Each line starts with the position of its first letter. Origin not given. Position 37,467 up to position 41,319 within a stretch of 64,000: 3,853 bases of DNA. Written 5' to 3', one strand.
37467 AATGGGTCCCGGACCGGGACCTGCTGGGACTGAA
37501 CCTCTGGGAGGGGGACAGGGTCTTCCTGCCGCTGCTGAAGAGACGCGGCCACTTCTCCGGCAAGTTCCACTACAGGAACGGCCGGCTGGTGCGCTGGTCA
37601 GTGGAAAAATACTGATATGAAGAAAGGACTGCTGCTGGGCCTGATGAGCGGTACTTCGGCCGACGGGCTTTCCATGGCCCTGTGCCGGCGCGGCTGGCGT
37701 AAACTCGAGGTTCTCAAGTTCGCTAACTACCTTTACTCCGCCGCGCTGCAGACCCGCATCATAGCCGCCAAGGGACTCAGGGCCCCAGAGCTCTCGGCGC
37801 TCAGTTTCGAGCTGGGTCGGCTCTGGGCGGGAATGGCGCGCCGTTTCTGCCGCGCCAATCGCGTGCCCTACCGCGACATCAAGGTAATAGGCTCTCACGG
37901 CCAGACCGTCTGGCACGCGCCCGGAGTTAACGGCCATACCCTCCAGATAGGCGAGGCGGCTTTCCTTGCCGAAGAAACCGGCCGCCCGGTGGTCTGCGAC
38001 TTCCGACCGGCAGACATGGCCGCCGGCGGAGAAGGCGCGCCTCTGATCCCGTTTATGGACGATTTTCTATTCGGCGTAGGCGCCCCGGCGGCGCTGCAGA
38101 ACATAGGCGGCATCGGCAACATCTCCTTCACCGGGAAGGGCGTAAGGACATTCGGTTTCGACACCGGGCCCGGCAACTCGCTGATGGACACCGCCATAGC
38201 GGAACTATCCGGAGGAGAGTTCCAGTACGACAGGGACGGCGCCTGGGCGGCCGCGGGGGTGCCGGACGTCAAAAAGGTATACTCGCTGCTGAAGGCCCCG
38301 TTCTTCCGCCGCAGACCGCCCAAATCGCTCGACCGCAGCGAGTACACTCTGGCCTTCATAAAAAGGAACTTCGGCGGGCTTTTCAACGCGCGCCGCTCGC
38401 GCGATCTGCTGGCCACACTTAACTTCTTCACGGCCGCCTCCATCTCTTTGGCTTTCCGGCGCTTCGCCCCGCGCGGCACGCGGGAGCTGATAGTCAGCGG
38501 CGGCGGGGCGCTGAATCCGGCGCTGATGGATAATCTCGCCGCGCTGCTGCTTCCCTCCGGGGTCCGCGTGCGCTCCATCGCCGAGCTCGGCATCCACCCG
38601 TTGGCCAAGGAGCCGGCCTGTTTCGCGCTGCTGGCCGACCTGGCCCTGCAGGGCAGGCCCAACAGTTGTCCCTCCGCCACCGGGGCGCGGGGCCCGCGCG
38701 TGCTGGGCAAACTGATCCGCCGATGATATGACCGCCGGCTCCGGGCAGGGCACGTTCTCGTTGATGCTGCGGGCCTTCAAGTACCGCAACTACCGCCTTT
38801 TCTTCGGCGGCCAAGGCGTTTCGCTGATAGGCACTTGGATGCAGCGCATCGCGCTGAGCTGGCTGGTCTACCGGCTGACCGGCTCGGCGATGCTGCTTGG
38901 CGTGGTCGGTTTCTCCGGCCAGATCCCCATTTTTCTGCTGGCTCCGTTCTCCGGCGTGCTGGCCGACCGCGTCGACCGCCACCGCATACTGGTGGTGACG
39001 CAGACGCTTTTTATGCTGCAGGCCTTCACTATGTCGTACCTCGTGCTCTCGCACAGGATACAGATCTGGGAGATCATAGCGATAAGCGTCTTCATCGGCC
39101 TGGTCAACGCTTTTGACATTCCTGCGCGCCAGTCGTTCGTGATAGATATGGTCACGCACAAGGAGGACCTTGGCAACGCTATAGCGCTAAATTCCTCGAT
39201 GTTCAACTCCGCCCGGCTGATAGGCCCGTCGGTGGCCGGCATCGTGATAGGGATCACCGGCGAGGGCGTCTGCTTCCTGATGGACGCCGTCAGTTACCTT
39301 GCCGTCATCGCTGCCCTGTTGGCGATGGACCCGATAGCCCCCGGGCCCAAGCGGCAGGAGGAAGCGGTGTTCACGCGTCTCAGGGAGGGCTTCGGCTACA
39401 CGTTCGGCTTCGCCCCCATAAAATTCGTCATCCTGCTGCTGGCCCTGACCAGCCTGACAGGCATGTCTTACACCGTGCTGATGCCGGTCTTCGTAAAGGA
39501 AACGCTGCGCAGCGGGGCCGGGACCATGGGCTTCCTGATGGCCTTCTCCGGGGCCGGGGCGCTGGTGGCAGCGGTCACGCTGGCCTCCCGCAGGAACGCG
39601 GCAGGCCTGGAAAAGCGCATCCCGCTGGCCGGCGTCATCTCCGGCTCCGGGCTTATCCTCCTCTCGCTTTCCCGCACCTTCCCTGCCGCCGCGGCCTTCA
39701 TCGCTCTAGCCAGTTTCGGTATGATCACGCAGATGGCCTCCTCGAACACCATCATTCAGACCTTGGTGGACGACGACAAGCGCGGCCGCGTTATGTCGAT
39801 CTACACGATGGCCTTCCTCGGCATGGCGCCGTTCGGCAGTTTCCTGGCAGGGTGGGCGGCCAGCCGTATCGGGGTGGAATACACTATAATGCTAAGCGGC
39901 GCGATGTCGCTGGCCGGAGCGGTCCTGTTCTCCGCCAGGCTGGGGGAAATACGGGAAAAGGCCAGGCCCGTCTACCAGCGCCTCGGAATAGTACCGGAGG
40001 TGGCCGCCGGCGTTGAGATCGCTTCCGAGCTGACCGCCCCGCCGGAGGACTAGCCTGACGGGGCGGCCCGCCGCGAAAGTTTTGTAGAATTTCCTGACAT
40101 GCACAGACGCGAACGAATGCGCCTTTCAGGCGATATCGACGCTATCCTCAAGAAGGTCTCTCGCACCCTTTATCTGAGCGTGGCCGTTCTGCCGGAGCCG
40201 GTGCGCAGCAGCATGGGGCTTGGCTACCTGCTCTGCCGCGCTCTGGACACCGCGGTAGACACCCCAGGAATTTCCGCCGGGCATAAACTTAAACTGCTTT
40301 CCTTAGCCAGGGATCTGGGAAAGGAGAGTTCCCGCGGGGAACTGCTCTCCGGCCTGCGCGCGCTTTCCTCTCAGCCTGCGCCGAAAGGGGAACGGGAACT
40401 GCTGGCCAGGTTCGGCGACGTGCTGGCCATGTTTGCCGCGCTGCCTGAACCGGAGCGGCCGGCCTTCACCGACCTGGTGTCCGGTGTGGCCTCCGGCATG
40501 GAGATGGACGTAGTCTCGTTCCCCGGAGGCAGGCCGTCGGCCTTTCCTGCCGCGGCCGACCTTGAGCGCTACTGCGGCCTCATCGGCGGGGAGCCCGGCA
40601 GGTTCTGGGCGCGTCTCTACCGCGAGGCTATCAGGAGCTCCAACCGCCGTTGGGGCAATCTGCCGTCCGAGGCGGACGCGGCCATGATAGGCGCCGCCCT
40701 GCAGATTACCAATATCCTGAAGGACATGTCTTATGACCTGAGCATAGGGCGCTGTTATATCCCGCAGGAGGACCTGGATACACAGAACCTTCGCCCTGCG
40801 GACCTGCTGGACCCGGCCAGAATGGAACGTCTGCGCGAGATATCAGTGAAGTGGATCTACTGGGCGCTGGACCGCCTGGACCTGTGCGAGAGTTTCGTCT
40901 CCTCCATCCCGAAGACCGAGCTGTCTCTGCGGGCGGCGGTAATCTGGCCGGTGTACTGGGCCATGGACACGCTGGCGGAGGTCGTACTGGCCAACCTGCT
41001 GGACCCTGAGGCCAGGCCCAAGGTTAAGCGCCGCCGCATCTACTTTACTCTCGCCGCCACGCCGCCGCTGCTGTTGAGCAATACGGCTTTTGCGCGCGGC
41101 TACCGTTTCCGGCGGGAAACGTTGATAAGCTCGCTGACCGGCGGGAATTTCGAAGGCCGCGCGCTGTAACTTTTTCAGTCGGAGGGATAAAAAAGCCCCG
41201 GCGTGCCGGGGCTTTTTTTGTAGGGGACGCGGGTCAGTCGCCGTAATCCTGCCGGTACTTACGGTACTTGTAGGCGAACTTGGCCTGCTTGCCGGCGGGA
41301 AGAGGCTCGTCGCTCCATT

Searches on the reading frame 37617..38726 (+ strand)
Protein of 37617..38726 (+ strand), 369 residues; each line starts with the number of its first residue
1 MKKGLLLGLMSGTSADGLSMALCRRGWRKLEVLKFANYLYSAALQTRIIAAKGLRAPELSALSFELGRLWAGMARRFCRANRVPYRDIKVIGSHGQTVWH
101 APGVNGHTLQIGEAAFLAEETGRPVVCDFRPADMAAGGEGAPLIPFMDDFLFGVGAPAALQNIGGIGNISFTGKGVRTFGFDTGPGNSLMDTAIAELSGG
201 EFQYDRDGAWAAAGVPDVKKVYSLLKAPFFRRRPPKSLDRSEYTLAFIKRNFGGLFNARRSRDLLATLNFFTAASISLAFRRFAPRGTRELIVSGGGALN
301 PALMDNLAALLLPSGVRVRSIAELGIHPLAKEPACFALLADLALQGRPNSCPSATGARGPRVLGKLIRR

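Call 37: search_protein_families(library=pfam, proteins=[window:37617-38726:+], max_evalue=0.00001)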
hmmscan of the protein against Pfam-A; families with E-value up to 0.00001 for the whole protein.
window:37617-38726:+ (369 aa): 1 family
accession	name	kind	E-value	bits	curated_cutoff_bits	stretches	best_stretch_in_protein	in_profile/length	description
PF03702.20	AnmK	-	7.1e-89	298.9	24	1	6-366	3-364/367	Anhydro-N-acetylmuramic acid kinase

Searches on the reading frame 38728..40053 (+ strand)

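Call 37: search_protein_families(library=pfam, proteins=[window:38728-40053:+], max_evalue=0.00001)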
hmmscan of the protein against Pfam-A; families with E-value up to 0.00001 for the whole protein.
window:38728-40053:+ (441 aa): 2 families
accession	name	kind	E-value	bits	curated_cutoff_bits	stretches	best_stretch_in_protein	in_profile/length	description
PF05977.19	MFS_3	-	2.9e-61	207.9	27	1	21-410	11-400/524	Transmembrane secretion effector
PF07690.21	MFS_1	-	1.1e-37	130.3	33.4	2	26-363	2-339/347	Major Facilitator Superfamily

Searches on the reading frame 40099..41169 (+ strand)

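Call 37: search_protein_families(library=pfam, proteins=[window:40099-41169:+], max_evalue=0.00001)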
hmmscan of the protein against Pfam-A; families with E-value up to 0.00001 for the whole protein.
window:40099-41169:+ (356 aa): 1 family
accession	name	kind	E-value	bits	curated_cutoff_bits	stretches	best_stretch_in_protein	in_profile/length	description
PF00494.24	SQS_PSY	-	1.6e-37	130.1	26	1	17-312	1-262/263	Squalene/phytoene synthase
